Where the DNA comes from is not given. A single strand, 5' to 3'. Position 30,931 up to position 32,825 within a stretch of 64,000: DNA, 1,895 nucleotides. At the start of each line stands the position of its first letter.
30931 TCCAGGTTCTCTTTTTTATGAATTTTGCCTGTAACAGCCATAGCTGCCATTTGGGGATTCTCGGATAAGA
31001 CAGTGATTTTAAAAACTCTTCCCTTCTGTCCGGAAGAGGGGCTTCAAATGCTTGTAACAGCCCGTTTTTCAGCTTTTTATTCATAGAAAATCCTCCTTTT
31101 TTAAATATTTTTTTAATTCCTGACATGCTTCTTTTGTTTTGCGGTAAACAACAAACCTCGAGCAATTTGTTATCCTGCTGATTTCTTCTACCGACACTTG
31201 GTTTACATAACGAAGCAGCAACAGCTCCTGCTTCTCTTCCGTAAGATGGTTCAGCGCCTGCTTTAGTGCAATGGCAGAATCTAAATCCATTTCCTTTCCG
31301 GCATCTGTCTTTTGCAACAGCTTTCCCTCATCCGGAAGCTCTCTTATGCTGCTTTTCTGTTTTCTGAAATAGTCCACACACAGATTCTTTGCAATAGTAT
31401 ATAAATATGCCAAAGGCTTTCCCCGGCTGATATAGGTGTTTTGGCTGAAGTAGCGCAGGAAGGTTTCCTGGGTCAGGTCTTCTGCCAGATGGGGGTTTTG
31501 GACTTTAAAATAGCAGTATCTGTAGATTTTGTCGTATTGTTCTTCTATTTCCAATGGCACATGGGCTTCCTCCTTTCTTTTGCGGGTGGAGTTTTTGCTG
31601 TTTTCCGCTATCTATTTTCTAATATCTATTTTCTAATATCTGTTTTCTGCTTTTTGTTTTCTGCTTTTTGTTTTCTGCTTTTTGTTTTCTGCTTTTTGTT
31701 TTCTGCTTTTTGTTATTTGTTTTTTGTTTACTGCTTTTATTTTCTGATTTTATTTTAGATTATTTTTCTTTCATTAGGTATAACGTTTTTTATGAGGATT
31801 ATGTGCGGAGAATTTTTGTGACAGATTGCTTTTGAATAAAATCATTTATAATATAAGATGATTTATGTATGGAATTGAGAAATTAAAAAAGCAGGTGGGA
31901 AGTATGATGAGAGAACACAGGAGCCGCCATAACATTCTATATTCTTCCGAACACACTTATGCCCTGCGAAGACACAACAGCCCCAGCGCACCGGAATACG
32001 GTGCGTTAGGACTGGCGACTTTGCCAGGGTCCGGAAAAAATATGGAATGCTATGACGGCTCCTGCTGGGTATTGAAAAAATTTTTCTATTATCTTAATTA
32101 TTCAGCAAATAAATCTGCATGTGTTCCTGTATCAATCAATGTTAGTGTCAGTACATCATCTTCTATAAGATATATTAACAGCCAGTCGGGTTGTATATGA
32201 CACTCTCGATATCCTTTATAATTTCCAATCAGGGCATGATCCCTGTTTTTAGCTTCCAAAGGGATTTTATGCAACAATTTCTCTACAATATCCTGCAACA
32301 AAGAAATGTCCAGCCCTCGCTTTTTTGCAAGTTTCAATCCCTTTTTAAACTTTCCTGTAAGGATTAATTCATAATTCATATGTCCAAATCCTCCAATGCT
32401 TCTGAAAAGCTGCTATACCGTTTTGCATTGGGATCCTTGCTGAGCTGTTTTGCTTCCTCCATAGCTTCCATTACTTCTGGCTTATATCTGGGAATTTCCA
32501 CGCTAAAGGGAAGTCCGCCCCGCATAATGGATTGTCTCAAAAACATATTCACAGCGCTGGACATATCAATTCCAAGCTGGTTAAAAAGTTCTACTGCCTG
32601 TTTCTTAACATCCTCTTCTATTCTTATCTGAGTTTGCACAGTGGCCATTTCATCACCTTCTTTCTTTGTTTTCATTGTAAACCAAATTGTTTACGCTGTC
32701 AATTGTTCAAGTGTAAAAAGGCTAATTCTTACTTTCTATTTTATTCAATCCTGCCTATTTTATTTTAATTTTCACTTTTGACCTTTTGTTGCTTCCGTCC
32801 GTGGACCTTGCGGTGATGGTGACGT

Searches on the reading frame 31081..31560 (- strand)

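Call 47: search_protein_families(library=pfam, proteins=[window:31081-31560:-], max_evalue=1)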
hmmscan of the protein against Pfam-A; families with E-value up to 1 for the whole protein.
window:31081-31560:- (159 aa): 10 families
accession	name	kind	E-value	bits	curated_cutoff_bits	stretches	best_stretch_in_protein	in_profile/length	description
PF04542.20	Sigma70_r2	-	1.1e-15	57.6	24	1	7-69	4-69/71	Sigma-70 region 2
PF08281.18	Sigma70_r4_2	-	1.1e-08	35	25.7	1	98-139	3-44/54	Sigma-70, region 4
PF04545.22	Sigma70_r4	-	2.1e-06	27.6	24.1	1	102-151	1-50/50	Sigma-70, region 4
PF02796.21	HTH_7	-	0.00053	20.5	23.8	1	106-143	6-43/45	Helix-turn-helix domain of resolvase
PF07374.17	DUF1492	-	0.0011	19.5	21.5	1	98-149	47-99/100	Protein of unknown function (DUF1492)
PF07638.17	Sigma70_ECF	-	0.0039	17.5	21.1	1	45-145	71-175/185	ECF sigma factor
PF04297.20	UPF0122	-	0.013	16.2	22.7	1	106-155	18-67/101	Putative helix-turn-helix protein, YlxM / p13 like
PF08279.18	HTH_11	-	0.046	14.1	25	1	113-141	6-35/55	HTH domain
PF06530.18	Phage_antitermQ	-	0.096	13.1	26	1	102-151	59-108/118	Phage antitermination protein Q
PF11922.13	DUF3440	-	0.097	12.9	25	1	53-146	75-168/182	Domain of unknown function (DUF3440)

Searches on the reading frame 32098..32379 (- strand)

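Call 3: search_protein_families(library=pfam, proteins=[window:32098-32379:-], max_evalue=0.01)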
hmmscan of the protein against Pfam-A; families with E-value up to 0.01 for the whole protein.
window:32098-32379:- (93 aa): 2 families
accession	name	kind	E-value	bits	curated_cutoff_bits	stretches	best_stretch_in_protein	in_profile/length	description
PF15738.11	YafQ_toxin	-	9.9e-33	112.7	30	1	3-91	1-87/88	Bacterial toxin of type II toxin-antitoxin system, YafQ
PF05016.21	ParE_toxin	-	4e-05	24.5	23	1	8-89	4-87/89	ParE toxin of type II toxin-antitoxin system, parDE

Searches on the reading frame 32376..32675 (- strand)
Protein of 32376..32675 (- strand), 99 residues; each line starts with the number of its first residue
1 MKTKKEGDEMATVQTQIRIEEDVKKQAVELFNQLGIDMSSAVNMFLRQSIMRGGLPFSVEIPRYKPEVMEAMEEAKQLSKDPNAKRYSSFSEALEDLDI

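Call 3: search_protein_families(library=pfam, proteins=[window:32376-32675:-], max_evalue=0.01)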
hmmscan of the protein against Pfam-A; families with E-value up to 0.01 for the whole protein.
window:32376-32675:- (99 aa): 1 family
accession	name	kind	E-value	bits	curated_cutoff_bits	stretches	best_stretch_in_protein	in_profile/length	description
PF04221.18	RelB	-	8.2e-10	38.9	22.4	1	16-77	5-66/82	RelB antitoxin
